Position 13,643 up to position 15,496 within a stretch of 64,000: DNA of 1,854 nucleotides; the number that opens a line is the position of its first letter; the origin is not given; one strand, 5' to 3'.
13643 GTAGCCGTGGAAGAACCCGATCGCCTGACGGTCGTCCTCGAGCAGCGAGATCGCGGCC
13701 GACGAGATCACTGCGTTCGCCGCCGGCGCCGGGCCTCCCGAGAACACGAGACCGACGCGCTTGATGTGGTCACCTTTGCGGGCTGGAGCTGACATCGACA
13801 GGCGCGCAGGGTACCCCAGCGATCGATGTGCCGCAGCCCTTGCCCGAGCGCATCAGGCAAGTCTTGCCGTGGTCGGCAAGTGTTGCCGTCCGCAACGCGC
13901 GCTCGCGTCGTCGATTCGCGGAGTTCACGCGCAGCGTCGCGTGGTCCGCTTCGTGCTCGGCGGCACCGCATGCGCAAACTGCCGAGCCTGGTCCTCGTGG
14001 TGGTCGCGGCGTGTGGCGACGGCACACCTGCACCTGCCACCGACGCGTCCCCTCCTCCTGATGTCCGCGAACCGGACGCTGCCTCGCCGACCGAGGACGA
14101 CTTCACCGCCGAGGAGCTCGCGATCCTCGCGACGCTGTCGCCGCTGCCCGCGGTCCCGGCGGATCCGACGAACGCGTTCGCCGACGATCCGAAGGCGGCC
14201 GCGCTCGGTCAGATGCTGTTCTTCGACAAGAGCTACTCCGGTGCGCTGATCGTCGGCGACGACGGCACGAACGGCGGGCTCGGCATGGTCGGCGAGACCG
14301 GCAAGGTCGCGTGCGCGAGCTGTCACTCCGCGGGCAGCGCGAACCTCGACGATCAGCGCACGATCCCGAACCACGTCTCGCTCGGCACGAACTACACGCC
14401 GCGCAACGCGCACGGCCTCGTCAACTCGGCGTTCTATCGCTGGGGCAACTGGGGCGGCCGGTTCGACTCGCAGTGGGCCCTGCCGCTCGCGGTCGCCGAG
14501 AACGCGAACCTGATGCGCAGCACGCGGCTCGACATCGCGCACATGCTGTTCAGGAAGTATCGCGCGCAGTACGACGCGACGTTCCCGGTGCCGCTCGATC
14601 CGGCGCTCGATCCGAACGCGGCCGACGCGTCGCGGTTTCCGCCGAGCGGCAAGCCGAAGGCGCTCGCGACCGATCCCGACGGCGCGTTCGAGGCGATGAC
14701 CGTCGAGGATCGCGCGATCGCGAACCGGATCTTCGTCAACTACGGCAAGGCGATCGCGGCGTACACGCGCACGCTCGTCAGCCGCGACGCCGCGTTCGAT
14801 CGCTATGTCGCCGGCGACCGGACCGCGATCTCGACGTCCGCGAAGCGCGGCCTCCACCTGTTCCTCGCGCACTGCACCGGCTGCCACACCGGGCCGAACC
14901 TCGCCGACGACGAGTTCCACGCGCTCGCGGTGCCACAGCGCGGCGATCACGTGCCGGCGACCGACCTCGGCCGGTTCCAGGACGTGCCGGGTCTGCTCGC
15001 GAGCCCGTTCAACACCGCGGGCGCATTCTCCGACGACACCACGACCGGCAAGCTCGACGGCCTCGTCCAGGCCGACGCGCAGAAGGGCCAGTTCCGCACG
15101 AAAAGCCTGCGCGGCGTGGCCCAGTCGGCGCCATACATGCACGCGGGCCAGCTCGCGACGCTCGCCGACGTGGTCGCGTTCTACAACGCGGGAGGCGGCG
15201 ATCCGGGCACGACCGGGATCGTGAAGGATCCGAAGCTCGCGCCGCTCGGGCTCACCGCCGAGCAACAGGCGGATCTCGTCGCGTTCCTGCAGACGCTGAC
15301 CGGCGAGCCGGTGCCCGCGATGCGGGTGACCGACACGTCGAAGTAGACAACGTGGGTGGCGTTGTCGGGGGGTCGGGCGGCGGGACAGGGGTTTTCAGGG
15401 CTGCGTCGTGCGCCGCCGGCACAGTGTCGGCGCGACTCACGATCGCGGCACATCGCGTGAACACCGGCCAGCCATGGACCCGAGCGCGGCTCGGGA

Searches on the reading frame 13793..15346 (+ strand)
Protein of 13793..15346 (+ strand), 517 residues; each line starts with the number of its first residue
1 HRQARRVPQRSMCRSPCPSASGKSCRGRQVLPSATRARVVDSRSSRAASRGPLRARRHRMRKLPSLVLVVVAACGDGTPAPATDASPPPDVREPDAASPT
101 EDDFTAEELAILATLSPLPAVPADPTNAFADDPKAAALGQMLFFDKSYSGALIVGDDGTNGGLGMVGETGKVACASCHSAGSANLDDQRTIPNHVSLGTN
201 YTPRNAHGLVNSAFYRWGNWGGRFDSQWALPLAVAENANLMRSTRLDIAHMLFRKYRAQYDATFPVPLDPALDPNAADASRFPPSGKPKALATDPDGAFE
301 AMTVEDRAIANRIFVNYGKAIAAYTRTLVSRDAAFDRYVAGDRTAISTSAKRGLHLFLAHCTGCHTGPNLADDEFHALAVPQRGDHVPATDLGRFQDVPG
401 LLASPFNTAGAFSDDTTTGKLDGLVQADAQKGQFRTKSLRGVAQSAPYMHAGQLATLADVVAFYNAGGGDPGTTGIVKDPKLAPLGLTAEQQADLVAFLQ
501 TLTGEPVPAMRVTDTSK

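Call 40: search_protein_families(library=pfam, proteins=[window:13793-15346:+], max_evalue=0.001)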
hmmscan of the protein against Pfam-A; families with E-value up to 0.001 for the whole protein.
window:13793-15346:+ (517 aa): 3 families
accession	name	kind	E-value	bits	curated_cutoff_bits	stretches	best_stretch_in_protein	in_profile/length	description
PF03150.19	CCP_MauG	-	3.9e-20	73.4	25.6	1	134-343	2-148/149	Di-haem cytochrome c peroxidase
PF13442.11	Cytochrome_CBB3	-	0.0003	21.5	27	0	350-375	3-32/68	Cytochrome C oxidase, cbb3-type, subunit III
PF00034.26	Cytochrom_C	-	0.00038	22.2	21.3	0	351-502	2-89/90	Cytochrome c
